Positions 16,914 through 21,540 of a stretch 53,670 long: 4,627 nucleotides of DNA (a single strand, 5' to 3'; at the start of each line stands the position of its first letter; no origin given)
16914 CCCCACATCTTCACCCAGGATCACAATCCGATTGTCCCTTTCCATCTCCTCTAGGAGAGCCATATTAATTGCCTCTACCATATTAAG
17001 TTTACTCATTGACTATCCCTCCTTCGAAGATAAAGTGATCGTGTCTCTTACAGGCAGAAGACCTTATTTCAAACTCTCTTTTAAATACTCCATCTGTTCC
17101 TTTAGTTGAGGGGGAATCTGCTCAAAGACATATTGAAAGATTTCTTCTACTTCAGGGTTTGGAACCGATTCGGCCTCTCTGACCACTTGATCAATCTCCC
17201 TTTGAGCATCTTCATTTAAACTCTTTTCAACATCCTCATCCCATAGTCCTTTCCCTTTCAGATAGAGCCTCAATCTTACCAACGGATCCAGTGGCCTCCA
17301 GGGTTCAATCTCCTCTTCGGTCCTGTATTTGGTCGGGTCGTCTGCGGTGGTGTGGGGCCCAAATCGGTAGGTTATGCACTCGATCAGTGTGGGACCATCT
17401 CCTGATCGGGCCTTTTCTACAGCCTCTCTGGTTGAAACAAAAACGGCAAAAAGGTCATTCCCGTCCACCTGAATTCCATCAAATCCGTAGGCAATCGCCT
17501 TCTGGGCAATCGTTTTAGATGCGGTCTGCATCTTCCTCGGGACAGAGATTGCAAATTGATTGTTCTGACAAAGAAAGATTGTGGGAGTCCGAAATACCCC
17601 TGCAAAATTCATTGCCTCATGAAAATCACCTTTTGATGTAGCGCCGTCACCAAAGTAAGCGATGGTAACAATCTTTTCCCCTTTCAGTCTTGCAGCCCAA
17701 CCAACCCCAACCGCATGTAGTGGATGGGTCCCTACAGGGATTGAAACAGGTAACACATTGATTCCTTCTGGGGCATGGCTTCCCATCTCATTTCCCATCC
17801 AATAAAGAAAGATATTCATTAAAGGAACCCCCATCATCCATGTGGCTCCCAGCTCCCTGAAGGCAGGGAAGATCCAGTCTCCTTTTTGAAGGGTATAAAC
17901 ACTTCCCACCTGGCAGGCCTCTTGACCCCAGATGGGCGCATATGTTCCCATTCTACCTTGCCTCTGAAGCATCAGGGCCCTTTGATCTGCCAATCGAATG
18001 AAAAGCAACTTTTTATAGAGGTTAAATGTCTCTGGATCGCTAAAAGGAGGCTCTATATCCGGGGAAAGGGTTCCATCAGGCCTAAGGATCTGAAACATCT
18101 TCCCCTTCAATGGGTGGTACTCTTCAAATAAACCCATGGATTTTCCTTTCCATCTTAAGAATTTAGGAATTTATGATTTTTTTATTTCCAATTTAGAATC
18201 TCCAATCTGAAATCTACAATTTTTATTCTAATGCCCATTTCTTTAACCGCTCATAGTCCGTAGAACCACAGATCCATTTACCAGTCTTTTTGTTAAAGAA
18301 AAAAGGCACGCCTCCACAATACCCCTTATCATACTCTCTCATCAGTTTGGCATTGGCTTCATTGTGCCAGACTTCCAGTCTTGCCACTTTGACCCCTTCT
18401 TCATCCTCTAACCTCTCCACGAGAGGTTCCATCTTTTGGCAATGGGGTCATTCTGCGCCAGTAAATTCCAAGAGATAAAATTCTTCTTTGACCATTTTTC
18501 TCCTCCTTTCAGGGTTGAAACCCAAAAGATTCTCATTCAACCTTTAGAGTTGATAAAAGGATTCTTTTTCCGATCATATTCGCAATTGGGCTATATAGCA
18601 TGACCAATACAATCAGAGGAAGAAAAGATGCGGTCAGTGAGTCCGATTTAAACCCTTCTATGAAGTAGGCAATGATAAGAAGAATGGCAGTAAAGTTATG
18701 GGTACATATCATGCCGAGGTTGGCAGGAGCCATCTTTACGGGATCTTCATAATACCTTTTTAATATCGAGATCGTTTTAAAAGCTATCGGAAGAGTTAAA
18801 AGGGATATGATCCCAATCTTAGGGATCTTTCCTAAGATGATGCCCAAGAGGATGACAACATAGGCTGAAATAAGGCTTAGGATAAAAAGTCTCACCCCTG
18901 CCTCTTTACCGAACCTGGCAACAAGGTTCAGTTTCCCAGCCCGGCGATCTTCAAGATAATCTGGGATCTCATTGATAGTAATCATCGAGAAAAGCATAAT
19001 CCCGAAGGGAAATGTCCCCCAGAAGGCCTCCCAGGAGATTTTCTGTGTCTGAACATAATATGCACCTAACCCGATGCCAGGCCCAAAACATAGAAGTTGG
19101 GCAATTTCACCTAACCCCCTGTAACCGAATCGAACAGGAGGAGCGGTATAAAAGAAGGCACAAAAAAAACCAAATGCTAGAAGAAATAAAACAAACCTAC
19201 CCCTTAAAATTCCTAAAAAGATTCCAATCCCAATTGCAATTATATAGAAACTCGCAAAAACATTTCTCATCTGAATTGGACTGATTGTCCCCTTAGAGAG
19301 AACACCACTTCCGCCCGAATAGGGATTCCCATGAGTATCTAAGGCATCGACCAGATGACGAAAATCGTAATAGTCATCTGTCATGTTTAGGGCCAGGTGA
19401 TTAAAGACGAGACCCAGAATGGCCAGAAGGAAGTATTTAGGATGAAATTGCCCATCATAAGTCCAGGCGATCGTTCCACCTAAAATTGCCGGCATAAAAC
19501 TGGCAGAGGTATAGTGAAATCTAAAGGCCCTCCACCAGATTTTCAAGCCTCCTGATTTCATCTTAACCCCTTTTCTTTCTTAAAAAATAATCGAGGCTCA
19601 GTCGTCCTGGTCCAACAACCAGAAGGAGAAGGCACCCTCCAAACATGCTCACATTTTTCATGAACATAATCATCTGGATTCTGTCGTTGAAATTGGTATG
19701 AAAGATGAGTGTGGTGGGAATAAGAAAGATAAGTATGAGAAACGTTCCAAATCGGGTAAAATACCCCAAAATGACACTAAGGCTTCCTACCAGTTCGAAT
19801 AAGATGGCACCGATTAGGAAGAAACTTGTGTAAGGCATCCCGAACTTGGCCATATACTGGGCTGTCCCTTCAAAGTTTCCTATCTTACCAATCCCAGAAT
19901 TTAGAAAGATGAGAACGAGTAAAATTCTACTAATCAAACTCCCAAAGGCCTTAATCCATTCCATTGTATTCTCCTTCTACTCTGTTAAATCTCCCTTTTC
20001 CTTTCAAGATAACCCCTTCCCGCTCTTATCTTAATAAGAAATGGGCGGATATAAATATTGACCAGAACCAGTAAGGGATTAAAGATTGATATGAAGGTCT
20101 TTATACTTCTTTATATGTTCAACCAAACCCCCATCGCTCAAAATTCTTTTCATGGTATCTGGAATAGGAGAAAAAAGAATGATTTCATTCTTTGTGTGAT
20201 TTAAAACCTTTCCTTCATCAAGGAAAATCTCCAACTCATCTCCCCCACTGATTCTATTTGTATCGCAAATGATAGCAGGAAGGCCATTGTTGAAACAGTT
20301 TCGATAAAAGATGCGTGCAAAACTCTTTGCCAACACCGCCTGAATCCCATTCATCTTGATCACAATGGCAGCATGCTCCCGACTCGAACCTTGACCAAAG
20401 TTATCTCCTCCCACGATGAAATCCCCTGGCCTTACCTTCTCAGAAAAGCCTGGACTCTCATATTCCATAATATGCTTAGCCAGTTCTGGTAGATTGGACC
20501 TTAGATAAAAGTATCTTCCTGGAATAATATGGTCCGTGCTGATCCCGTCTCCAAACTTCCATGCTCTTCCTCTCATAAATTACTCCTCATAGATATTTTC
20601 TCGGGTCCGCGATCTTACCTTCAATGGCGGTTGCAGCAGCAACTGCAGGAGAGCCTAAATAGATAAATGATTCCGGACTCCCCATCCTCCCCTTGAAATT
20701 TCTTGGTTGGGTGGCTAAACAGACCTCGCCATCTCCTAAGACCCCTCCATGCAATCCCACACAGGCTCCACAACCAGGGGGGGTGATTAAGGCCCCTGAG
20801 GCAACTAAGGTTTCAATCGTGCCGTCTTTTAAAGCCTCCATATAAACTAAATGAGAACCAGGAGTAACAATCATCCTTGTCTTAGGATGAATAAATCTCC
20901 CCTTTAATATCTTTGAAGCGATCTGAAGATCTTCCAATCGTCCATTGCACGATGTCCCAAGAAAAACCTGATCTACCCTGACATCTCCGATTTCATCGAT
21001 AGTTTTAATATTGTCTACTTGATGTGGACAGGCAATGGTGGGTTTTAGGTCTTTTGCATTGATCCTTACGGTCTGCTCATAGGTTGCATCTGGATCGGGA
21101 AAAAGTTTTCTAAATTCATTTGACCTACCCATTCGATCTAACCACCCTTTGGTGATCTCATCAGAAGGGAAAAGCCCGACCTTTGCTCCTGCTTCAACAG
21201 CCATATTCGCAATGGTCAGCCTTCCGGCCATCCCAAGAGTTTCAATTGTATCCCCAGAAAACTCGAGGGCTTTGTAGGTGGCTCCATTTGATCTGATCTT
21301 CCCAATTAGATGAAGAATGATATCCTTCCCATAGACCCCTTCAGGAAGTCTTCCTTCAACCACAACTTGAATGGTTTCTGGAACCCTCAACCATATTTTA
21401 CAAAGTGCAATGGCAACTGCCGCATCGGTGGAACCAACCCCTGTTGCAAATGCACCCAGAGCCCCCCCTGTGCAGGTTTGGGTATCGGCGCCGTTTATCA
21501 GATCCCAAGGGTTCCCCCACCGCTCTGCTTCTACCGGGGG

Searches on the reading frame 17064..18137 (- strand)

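Call 17: search_protein_families(library=pfam, proteins=[window:17064-18137:-], max_evalue=0.000001)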
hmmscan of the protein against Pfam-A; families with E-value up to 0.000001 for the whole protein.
window:17064-18137:- (357 aa): 1 family
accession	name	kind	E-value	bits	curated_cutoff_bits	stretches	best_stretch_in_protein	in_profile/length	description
PF00676.26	E1_dh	-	1.7e-90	303.5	22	1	45-330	5-299/300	Dehydrogenase E1 component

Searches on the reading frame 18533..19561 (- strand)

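Call 17: search_protein_families(library=pfam, proteins=[window:18533-19561:-], max_evalue=0.000001)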
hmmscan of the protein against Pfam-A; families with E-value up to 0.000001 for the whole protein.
window:18533-19561:- (342 aa): 1 family
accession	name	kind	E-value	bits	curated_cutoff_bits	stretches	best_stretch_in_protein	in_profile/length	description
PF01040.23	UbiA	-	3.8e-27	95.6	34.2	1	22-269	2-233/250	UbiA prenyltransferase family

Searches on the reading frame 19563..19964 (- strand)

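Call 17: search_protein_families(library=pfam, proteins=[window:19563-19964:-], max_evalue=0.000001)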
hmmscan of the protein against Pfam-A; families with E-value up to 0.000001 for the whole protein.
window:19563-19964:- (133 aa): 3 families
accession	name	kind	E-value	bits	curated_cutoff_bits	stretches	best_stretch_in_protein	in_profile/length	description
PF07681.17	DoxX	-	5.2e-21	75.5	23.6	1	9-89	2-84/85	DoxX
PF07291.16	MauE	-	1.6e-07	32.1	27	1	9-85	5-84/128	Methylamine utilisation protein MauE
PF02077.20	SURF4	-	2.4e-07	31.1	27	0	64-126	193-262/267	SURF4 family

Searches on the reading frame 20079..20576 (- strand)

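Call 17: search_protein_families(library=pfam, proteins=[window:20079-20576:-], max_evalue=0.000001)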
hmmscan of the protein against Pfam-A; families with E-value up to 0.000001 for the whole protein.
window:20079-20576:- (165 aa): 1 family
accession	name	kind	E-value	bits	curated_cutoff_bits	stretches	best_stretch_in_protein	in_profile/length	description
PF00694.25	Aconitase_C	-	1.1e-18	68.3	22.8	1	54-99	78-123/131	Aconitase C-terminal domain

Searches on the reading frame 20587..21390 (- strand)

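Call 17: search_protein_families(library=pfam, proteins=[window:20587-21390:-], max_evalue=0.000001)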
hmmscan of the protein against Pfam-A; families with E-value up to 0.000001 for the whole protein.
window:20587-21390:- (267 aa): 1 family
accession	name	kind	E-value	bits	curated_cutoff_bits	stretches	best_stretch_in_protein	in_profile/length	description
PF00330.25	Aconitase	-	3.9e-66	224.4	28.7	1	1-258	161-463/463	Aconitase family (aconitate hydratase)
